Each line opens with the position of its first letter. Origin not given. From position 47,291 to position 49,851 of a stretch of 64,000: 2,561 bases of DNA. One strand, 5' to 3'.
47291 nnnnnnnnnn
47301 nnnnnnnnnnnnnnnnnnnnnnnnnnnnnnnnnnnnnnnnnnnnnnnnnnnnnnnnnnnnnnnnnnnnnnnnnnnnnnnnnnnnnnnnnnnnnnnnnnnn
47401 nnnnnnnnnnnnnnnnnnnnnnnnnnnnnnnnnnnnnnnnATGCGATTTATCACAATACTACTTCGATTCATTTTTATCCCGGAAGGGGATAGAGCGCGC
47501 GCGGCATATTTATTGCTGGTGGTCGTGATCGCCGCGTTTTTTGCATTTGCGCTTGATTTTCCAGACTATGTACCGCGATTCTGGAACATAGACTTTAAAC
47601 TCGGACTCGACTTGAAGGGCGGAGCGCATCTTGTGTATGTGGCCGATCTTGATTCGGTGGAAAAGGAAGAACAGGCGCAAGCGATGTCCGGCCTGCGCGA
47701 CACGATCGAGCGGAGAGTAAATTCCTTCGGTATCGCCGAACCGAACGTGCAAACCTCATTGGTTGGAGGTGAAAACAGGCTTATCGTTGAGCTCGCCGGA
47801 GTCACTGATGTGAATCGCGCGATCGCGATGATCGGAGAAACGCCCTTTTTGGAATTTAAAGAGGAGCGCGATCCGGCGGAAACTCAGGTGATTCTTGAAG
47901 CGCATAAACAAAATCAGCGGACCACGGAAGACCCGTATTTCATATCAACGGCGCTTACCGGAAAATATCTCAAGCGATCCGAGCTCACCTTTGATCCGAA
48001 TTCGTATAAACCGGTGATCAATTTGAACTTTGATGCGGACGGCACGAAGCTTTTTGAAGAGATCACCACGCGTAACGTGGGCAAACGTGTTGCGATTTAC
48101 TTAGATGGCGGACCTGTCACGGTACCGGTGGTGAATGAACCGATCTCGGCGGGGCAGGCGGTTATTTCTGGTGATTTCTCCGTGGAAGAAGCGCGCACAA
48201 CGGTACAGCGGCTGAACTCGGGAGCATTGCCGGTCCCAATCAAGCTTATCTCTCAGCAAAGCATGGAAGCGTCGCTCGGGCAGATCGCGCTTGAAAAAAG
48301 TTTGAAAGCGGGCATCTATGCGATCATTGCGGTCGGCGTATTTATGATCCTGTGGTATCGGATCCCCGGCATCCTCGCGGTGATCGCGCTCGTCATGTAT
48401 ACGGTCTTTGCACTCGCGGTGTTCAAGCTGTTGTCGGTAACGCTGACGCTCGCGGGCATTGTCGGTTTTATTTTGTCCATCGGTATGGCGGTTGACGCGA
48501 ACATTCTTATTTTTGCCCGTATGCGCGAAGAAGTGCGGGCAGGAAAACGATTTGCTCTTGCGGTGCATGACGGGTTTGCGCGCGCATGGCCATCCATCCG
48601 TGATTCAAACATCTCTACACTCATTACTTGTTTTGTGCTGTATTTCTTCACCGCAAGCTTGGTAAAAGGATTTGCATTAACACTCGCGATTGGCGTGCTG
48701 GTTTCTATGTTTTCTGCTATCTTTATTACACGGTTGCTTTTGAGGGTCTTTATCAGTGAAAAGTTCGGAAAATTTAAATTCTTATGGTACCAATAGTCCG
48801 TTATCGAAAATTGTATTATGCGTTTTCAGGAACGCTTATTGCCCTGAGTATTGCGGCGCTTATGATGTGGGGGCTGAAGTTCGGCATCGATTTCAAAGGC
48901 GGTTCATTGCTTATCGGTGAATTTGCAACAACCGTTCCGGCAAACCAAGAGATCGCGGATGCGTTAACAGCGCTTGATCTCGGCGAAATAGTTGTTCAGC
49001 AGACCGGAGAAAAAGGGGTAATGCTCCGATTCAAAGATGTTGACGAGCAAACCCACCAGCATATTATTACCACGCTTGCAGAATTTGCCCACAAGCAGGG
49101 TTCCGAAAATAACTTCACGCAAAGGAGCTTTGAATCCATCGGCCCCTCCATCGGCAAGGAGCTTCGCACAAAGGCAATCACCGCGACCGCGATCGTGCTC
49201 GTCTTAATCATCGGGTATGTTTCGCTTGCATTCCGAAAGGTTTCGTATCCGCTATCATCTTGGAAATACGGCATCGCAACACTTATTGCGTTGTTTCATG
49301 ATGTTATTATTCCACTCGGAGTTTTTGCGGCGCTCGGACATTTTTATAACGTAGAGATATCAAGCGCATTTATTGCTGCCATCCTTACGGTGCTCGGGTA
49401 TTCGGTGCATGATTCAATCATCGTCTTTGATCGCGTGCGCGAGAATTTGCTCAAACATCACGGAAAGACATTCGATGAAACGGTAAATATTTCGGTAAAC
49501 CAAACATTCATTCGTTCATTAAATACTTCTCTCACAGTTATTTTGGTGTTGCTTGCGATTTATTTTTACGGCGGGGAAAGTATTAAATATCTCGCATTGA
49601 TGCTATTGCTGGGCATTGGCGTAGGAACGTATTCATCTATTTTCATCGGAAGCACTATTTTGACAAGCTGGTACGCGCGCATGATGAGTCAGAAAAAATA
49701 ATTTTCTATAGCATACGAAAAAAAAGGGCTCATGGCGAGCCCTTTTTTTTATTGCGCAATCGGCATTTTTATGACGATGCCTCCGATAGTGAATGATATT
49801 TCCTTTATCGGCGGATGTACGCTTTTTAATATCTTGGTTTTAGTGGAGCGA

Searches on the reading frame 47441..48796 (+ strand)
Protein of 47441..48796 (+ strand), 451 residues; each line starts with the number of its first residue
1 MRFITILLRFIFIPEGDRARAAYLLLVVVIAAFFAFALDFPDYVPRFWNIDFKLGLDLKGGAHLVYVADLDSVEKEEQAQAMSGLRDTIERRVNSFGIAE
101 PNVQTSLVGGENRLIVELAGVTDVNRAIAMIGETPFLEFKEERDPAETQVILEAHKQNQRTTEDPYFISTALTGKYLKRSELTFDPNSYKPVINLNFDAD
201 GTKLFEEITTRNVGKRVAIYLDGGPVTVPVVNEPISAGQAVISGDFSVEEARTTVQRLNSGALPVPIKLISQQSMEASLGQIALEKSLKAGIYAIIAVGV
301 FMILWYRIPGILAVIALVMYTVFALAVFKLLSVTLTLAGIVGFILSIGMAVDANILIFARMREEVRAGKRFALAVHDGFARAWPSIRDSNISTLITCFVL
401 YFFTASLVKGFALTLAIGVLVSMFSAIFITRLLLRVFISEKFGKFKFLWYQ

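Call 65: search_protein_families(library=pfam, max_evalue=1e-8, proteins=[window:47441-48796:+])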
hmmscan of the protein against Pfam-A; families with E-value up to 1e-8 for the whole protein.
window:47441-48796:+ (451 aa): 4 families
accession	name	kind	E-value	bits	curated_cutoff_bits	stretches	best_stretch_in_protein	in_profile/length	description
PF22599.2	SecDF_P1_head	-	2.6e-25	89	27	1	162-265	9-114/114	SecDF, P1 head subdomain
PF21760.3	SecD_1st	-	7.8e-17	60.9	27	1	85-143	4-59/60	Protein translocase subunit SecDF, P1 domain, N-terminal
PF02355.23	SecD_SecF_C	-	6.2e-15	55.5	20.5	1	267-436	13-185/189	Protein export membrane protein SecD/SecF, C-terminal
PF03176.21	MMPL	-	6.1e-14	52.1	20.5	1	244-427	103-292/333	MMPL family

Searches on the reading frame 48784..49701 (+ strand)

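Call 65: search_protein_families(library=pfam, max_evalue=1e-8, proteins=[window:48784-49701:+])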
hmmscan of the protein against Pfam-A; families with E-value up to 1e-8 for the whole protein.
window:48784-49701:+ (305 aa): 1 family
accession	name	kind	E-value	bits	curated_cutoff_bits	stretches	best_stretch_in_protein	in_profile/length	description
PF02355.23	SecD_SecF_C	-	3.9e-57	193.2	20.5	1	107-297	9-187/189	Protein export membrane protein SecD/SecF, C-terminal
